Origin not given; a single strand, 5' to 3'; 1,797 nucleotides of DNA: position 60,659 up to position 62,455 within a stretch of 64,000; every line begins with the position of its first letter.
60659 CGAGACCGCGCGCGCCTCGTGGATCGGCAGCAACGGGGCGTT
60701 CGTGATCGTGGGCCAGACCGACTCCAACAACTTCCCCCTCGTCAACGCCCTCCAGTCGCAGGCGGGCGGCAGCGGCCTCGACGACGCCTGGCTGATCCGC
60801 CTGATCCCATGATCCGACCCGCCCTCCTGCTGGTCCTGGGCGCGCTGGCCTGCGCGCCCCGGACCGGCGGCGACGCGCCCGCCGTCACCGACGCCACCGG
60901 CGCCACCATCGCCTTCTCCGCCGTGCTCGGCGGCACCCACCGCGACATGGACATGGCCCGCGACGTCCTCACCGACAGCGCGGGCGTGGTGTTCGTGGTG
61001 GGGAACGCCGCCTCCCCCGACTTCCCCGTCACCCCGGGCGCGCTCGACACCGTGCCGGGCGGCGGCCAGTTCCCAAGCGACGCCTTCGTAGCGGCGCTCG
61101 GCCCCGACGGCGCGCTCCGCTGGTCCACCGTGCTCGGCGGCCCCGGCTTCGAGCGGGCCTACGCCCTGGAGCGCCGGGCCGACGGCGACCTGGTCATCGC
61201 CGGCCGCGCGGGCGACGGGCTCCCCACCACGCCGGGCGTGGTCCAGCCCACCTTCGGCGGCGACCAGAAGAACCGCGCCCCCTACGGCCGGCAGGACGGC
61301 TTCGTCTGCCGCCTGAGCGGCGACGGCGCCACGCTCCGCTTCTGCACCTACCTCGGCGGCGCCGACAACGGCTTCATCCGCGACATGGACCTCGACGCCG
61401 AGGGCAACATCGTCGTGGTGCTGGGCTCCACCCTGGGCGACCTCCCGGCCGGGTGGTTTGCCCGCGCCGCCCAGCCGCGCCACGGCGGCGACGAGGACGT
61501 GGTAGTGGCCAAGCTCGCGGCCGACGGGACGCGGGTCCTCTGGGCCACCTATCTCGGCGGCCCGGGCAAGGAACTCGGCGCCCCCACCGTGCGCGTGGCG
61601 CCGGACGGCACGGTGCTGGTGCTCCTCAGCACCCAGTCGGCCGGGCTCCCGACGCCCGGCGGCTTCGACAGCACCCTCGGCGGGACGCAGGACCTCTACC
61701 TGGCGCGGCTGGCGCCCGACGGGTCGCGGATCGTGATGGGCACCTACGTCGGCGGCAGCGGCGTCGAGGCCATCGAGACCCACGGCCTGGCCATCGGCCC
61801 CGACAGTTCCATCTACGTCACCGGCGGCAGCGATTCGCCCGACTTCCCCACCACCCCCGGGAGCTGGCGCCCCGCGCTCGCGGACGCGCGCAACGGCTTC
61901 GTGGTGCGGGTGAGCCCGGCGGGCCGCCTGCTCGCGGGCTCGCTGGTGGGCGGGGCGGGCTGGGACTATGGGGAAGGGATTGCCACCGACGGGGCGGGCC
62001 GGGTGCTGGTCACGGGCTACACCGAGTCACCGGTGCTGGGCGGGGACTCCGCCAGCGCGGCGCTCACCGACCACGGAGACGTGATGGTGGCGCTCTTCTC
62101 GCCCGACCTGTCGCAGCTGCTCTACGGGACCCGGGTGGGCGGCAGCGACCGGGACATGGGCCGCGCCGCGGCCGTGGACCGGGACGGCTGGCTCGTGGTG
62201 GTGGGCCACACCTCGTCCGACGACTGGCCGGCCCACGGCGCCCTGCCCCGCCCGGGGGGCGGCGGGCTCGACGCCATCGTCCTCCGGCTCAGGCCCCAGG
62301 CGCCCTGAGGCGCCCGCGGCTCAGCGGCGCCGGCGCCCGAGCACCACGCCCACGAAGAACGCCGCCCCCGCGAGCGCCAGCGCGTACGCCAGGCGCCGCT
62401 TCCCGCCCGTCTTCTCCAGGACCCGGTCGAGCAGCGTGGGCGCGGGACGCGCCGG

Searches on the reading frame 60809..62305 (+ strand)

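Call 17: search_protein_families(library=pfam, proteins=[window:60809-62305:+], max_evalue=0.001)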
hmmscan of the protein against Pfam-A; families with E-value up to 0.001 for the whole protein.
window:60809-62305:+ (499 aa): 1 family
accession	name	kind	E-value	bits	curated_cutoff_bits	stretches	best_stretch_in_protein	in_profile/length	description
PF06739.17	SBBP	-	6.8e-10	39.2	20.5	1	380-407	6-34/38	Beta-propeller repeat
